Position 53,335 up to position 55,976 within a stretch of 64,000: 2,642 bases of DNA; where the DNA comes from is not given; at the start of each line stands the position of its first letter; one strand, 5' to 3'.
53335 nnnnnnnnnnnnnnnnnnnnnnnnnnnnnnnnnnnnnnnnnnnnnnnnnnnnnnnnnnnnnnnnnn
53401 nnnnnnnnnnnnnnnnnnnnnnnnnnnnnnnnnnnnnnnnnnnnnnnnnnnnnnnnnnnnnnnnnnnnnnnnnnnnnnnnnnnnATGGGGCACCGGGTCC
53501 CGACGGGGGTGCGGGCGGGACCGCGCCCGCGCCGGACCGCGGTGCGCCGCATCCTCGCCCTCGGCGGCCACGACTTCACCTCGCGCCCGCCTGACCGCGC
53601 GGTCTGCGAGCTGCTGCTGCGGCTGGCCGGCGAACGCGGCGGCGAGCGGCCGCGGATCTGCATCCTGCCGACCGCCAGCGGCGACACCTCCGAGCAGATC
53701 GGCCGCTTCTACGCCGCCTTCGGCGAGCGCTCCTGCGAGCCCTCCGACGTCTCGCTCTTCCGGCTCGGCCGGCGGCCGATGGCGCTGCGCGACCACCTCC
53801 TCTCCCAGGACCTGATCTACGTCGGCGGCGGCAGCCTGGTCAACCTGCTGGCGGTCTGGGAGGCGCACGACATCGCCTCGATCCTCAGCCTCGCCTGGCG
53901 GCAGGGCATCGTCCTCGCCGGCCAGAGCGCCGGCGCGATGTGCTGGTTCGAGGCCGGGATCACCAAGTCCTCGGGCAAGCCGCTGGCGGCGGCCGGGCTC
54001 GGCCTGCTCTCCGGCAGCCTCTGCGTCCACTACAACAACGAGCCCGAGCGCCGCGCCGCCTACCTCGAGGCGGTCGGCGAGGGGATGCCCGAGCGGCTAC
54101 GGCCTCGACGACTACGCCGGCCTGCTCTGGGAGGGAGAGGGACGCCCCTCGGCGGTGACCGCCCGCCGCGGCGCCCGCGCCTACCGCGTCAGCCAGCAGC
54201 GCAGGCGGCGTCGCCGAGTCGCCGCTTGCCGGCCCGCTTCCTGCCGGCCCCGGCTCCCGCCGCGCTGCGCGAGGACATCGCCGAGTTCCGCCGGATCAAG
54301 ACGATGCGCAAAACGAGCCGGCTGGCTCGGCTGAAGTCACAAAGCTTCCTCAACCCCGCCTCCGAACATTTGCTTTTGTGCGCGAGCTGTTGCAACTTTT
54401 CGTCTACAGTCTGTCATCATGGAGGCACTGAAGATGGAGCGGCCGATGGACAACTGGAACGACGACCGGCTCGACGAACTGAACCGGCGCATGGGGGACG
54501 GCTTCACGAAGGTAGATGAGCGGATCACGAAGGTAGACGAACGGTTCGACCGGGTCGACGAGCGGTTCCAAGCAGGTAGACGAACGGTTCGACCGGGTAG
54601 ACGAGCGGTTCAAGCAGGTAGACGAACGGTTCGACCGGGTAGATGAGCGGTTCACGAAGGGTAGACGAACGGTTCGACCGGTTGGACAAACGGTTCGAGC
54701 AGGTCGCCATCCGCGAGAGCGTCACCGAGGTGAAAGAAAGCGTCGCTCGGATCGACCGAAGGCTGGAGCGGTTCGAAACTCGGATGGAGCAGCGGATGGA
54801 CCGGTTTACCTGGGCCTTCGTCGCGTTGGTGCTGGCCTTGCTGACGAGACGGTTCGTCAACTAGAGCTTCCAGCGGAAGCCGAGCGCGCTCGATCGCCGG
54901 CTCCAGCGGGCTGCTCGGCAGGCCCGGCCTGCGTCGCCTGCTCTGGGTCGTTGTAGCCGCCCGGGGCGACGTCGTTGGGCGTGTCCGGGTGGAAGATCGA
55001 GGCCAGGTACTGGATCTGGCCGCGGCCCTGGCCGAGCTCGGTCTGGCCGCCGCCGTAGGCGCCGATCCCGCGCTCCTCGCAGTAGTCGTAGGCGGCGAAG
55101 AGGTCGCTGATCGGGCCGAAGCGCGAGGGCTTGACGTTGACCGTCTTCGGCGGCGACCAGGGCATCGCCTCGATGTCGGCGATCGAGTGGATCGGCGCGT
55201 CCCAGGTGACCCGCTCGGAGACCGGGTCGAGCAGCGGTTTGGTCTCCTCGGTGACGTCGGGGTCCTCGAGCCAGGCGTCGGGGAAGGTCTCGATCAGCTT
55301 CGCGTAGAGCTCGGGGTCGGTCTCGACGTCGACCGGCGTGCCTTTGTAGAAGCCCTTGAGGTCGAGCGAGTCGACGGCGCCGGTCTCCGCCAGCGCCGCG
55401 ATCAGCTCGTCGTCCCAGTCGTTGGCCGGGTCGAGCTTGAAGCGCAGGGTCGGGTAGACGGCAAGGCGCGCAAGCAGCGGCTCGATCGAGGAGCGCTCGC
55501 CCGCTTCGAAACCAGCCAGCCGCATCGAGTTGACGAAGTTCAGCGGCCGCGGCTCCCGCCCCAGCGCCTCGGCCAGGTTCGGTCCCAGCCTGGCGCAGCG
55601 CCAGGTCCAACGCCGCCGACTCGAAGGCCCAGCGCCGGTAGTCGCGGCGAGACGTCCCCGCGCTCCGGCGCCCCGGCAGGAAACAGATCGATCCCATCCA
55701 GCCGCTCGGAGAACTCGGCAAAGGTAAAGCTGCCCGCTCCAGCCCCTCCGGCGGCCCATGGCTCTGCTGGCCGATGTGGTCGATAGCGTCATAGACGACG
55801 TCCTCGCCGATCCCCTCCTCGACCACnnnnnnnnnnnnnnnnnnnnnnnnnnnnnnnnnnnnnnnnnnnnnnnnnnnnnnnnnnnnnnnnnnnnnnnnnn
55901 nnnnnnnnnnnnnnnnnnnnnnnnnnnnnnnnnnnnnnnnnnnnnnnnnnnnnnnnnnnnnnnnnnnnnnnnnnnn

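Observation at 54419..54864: A small membrane-anchored protein is encoded by an in-frame 21-nt tandem repeat (VDERFDR/VDERFKQ heptads)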

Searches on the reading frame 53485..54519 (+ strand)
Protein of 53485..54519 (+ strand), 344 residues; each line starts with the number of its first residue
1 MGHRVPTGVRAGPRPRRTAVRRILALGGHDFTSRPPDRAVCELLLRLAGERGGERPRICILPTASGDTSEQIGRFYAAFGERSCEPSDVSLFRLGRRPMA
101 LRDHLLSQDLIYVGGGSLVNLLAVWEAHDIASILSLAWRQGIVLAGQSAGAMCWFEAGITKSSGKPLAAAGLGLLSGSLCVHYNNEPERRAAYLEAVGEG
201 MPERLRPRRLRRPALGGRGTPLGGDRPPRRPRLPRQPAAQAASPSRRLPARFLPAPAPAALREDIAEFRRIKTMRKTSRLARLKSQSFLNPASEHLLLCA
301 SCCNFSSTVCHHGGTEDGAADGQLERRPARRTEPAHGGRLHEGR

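Call 8: search_protein_families(library=pfam, proteins=[window:53485-54519:+], max_evalue=1)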
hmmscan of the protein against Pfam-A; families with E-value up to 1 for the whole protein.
window:53485-54519:+ (344 aa): 1 family
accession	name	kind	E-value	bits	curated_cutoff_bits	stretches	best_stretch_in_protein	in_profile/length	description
PF03575.23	Peptidase_S51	-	1.8e-30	106.6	23.9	1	24-197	2-179/206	Peptidase family S51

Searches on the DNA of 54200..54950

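Call 39: search_rna_families(source=window, start=54200, end=54950, threshold=evalue, max_evalue=1)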
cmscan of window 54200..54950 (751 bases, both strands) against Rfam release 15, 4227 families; matches with E-value up to 1: 2.
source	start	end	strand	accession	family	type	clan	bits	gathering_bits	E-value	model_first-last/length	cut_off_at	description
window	54315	54341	+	RF01108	BMV3_UPD-PK1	Cis-reg;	-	22.6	38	0.036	1-26/26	no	Pseudoknot of upstream pseudoknot domain (UPD) of the 3'UTR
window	54654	54736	+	RF02467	Ms_IGR-2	Gene; sRNA;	-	16.9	45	0.47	1-82/82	no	Mycobacterium sRNA Ms_IGR-2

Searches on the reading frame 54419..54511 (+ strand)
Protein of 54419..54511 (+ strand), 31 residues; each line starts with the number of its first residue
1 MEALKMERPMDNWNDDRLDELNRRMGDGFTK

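Call 53: search_protein_representatives(protein=window:54419-54511:+)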
Query: 31 residues. Proteins with E-value up to 0.001 (for the whole library): 42; up to 1e-10: 0; up to 1e-30: 0. The best 42 are listed.
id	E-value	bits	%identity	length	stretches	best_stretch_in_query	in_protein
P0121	3.6e-09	50.3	77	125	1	1-31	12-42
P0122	2.1e-08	48.0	80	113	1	1-30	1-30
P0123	2.5e-08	47.7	80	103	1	1-30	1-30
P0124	3.3e-08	47.4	80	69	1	1-30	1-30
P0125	6.7e-08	46.5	80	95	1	1-30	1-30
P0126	6.2e-07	43.6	70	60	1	1-30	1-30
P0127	1.2e-06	42.7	73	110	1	2-31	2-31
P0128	1.4e-06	42.5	65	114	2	1-31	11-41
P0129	3.5e-06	41.3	74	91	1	1-31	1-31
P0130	4.3e-06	41.1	77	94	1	1-30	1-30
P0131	5.8e-06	40.7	77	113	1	1-31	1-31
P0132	1.7e-05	39.3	73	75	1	1-30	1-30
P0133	1.8e-05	39.2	72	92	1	1-29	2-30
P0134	2.0e-05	39.1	68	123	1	1-31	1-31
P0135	2.4e-05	38.9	74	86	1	1-31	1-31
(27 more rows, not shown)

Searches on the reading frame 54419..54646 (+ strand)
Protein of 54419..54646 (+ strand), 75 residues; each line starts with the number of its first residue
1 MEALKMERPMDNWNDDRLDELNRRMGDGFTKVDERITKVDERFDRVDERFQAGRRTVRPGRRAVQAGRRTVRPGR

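Call 19: find_encoding_contigs(protein=window:54419-54646:+, flank=3000, max_places=4)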
Protein window:54419-54646:+ (75 aa): no gene with exactly this product is on record in the collection.

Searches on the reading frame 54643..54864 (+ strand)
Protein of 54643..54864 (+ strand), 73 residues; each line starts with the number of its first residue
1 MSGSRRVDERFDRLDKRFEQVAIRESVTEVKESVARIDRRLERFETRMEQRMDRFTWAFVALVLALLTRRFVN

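Call 36: find_encoding_contigs(protein=window:54643-54864:+, flank=2000, max_places=3)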
Protein window:54643-54864:+ (73 aa): no gene with exactly this product is on record in the collection.

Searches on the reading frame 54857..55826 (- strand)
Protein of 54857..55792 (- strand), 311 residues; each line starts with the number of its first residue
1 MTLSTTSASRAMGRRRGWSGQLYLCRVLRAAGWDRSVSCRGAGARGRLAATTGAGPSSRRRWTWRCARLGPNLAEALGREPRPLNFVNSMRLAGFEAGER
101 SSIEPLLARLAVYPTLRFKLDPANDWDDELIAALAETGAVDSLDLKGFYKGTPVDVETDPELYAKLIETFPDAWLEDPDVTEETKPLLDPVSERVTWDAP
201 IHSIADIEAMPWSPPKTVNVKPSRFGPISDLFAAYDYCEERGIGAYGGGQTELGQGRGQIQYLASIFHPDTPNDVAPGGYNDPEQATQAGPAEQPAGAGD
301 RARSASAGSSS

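Call 8: search_protein_families(library=pfam, proteins=[window:54857-55792:-, window:54861-55826:-], max_evalue=1)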
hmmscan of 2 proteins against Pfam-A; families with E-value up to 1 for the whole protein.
window:54857-55792:- (311 aa): 1 family
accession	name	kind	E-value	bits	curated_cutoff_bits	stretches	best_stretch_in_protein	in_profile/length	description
PF07476.17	MAAL_C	-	0.083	12.5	27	1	216-251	164-199/249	Methylaspartate ammonia-lyase C-terminus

window:54861-55826:- (321 aa): 0 families
